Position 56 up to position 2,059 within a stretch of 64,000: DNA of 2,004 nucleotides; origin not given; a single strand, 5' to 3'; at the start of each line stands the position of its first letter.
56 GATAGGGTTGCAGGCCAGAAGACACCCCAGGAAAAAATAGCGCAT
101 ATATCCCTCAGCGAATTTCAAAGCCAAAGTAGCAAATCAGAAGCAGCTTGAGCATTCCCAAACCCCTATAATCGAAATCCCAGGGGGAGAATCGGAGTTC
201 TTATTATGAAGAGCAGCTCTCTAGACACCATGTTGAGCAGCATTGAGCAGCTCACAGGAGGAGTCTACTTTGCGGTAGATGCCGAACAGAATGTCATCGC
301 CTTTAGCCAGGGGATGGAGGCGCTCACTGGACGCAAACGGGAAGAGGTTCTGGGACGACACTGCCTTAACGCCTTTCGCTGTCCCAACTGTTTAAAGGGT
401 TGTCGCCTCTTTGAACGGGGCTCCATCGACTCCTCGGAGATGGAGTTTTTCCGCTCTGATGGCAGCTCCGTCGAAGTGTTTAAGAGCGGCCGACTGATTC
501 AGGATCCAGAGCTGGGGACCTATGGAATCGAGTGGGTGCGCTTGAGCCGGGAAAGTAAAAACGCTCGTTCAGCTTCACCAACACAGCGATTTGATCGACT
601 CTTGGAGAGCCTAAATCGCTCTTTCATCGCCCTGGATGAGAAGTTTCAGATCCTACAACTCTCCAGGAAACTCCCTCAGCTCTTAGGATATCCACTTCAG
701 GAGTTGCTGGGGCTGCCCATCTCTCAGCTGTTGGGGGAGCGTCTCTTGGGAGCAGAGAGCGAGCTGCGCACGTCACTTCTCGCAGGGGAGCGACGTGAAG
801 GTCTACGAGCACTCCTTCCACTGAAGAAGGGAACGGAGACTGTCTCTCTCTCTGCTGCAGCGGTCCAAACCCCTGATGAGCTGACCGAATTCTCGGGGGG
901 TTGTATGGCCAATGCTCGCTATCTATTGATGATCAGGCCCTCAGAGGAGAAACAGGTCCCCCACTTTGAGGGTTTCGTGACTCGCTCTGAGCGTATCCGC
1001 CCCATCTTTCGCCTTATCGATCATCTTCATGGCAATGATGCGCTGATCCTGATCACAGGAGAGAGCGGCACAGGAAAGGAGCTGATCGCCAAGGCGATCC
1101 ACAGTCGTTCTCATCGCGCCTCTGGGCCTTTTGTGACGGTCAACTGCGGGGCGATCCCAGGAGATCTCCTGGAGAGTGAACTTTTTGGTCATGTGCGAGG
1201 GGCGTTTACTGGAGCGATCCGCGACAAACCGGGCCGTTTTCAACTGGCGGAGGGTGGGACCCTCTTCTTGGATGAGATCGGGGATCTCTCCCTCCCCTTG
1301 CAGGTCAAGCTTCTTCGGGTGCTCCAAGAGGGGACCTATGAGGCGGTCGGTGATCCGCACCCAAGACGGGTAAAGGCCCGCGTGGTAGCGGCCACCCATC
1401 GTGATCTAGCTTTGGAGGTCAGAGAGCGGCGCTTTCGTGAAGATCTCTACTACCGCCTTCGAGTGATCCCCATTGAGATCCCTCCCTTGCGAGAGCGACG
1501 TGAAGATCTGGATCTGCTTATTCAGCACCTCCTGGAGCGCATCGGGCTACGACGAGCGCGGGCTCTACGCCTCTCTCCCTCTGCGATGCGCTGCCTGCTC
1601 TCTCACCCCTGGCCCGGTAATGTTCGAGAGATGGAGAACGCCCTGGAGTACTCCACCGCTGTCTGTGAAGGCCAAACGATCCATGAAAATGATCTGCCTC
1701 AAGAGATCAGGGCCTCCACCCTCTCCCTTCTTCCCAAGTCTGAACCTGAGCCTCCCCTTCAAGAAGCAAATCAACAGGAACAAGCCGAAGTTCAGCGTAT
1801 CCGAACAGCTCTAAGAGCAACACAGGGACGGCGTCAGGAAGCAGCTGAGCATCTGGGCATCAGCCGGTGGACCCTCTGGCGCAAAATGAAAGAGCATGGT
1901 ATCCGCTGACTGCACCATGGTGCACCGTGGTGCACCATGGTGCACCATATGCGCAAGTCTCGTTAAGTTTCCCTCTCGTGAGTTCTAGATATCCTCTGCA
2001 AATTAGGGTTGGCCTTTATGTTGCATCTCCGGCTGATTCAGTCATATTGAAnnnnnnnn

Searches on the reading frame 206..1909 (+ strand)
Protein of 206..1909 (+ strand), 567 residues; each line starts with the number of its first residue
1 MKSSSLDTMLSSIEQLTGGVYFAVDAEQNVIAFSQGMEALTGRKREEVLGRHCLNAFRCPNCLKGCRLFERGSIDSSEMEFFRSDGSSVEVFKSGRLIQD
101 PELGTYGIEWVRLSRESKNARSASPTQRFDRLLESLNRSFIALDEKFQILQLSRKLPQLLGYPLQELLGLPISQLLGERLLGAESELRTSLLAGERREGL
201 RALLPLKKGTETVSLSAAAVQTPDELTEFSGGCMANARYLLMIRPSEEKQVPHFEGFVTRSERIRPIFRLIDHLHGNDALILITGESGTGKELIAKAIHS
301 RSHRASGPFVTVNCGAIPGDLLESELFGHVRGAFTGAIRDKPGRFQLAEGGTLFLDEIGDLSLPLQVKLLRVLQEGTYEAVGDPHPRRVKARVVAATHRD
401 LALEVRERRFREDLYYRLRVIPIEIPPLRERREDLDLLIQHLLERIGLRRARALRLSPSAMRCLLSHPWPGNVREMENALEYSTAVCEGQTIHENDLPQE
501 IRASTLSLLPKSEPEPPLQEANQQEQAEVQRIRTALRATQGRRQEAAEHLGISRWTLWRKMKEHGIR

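Call 53: search_protein_families(library=pfam, proteins=[window:206-1909:+], max_evalue=0.00001)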
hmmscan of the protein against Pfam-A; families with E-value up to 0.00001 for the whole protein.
window:206-1909:+ (567 aa): 7 families
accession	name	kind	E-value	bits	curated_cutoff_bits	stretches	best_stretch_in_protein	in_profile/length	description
PF00158.32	Sigma54_activat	-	9.1e-67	224.4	20.2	1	258-424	2-168/168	Sigma-54 interaction domain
PF25601.1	AAA_lid_14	-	1.8e-23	82.6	27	1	429-505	1-78/87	AAA+ ATPase lid domain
PF14532.12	Sigma54_activ_2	-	1.4e-18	67.9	25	1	259-428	2-138/138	Sigma-54 interaction domain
PF02954.25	HTH_8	-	2e-12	47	22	1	525-563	3-41/42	Bacterial regulatory protein, Fis family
PF00989.32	PAS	-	2.2e-11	44.2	22.6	0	128-225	2-101/113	PAS fold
PF13426.13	PAS_9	-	1.3e-10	42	27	0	22-94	6-80/103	PAS domain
PF08448.16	PAS_4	-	7.7e-06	26.6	23.1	0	133-220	1-88/110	PAS fold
